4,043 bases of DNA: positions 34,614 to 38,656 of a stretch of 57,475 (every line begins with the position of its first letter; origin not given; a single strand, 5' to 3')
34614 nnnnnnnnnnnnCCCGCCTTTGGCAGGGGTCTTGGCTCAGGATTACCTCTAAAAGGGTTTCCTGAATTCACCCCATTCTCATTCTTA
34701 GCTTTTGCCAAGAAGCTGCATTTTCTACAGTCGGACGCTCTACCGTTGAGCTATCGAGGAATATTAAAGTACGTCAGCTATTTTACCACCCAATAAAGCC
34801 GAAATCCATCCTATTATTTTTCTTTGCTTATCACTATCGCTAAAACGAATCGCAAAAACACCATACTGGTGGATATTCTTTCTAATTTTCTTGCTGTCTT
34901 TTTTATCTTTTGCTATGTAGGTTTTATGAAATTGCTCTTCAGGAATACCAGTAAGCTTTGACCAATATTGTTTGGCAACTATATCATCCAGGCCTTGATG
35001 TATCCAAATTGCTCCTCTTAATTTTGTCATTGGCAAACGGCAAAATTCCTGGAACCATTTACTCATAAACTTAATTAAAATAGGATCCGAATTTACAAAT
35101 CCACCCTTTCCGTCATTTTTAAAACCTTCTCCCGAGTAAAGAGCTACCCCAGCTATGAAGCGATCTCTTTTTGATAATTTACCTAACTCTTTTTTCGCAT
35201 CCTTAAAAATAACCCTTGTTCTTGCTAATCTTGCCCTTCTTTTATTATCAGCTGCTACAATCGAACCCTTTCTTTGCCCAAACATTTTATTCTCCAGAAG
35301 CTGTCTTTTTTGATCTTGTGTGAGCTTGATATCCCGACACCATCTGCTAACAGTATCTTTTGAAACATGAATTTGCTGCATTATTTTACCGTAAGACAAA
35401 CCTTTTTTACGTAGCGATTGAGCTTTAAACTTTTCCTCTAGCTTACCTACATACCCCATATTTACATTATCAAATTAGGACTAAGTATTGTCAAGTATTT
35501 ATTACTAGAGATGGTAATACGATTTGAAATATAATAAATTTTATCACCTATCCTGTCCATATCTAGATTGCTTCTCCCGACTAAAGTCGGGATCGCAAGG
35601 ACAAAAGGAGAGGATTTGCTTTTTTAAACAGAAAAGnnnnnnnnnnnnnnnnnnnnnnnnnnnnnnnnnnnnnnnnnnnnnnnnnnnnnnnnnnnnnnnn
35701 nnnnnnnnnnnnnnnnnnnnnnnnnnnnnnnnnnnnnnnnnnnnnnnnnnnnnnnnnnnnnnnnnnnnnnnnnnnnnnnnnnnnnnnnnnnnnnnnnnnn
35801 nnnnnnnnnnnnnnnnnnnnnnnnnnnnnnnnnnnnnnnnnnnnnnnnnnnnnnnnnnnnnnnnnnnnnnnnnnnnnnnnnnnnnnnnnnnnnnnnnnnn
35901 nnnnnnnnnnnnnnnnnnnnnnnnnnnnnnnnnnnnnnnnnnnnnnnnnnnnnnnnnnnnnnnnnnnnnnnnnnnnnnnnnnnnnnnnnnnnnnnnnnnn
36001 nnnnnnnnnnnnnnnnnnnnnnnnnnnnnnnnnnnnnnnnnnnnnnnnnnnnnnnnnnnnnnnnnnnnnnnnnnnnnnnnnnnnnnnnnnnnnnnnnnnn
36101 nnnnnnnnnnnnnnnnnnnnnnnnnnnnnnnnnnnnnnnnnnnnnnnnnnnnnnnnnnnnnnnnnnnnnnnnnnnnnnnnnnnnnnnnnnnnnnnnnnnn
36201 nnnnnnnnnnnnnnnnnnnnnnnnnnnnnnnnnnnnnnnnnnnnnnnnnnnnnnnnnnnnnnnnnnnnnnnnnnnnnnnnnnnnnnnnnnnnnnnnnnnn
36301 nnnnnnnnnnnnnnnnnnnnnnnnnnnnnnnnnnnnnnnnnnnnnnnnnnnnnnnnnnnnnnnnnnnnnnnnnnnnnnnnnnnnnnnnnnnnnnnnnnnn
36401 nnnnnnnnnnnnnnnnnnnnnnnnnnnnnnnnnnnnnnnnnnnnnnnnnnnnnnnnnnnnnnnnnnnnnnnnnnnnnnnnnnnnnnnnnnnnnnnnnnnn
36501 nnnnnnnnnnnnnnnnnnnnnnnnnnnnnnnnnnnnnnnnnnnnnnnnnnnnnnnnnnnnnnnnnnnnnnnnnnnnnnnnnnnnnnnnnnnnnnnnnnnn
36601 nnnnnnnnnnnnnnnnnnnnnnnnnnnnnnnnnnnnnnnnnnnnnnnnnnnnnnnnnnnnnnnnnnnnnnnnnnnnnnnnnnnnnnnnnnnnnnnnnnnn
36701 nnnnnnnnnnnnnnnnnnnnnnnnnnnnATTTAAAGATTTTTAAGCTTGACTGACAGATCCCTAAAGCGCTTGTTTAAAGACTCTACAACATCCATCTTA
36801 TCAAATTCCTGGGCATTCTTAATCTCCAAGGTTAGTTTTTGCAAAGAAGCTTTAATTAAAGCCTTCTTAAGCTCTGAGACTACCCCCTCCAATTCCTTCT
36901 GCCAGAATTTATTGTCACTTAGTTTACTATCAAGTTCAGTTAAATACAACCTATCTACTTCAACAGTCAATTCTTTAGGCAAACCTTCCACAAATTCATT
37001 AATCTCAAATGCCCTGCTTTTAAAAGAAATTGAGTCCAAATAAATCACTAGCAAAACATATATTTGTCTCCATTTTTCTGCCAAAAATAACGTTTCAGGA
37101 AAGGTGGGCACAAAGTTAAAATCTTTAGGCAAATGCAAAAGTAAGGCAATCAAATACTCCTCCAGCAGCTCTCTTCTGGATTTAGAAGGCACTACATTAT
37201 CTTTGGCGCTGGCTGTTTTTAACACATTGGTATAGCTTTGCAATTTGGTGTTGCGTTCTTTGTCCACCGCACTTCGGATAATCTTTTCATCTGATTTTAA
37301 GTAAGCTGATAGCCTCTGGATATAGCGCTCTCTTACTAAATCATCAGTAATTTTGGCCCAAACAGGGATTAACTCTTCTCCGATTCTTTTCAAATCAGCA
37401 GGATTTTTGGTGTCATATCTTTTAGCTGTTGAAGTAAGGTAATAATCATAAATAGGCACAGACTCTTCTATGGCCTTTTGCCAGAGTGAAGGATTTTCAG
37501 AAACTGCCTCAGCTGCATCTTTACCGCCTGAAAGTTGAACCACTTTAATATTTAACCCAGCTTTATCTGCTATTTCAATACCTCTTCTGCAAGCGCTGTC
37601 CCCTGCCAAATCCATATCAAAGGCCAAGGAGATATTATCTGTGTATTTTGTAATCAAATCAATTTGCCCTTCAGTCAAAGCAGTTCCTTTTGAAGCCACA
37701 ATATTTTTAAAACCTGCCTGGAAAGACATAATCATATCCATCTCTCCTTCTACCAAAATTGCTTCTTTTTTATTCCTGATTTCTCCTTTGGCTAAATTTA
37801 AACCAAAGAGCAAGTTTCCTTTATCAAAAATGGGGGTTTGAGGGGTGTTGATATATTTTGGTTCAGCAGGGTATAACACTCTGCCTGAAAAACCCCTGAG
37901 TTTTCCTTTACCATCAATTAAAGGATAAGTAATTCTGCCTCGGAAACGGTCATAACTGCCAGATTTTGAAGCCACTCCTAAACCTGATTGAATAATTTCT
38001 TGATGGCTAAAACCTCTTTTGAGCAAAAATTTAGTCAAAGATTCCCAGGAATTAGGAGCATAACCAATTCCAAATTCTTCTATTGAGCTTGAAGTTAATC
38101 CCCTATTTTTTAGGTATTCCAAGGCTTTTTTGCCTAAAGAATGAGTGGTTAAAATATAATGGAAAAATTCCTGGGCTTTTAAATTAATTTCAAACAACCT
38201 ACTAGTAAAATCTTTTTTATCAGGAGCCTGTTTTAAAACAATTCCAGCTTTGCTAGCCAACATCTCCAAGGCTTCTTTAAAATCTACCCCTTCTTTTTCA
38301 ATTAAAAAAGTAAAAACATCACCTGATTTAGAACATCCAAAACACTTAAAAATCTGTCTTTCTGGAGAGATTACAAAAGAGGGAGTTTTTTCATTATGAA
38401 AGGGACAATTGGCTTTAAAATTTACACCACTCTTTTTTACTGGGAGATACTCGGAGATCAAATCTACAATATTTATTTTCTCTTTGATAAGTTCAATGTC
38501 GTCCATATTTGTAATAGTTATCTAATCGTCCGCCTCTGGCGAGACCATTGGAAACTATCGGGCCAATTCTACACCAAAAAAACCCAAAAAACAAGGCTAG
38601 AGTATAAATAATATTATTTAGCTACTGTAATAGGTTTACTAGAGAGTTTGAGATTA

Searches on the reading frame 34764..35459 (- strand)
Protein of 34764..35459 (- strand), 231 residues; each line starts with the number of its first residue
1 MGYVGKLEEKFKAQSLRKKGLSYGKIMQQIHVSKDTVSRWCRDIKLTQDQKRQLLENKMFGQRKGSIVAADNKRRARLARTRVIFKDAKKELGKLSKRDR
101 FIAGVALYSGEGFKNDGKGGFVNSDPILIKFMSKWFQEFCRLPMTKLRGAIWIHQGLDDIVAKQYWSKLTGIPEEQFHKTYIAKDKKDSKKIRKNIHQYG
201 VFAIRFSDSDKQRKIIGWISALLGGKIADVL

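Call 75: search_protein_families(library=pfam, proteins=[window:34764-35459:-], max_evalue=0.001)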
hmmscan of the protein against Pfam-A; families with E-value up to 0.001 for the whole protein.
window:34764-35459:- (231 aa): 1 family
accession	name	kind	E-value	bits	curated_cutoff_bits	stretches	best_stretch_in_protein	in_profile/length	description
PF13384.12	HTH_23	-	0.00085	19.5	24.6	0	8-40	5-37/50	Homeodomain-like domain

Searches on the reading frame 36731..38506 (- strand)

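Call 75: search_protein_families(library=pfam, proteins=[window:36731-38506:-], max_evalue=0.001)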
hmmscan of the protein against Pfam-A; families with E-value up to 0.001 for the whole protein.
window:36731-38506:- (591 aa): 6 families
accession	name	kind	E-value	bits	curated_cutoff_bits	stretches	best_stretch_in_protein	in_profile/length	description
PF08275.17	DNAG_N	-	1.6e-36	125.6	26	1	115-240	2-128/128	DNA primase catalytic core, N-terminal domain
PF01807.25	Zn_ribbon_DnaG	-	3.6e-33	113.7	24.9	1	3-93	5-95/98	CHC2 zinc finger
PF13155.12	Toprim_2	-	8.4e-20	71.4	22.1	1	250-334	1-87/88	Toprim-like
PF13662.12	Toprim_4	-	5.8e-14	52.5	25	1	248-323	2-84/85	Toprim domain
PF01751.28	Toprim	-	5e-09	36.6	23.1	1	248-324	1-95/96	Toprim domain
PF10410.14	DnaB_bind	-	3.8e-08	33.9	20.6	1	354-401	2-49/56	DnaB-helicase binding domain of primase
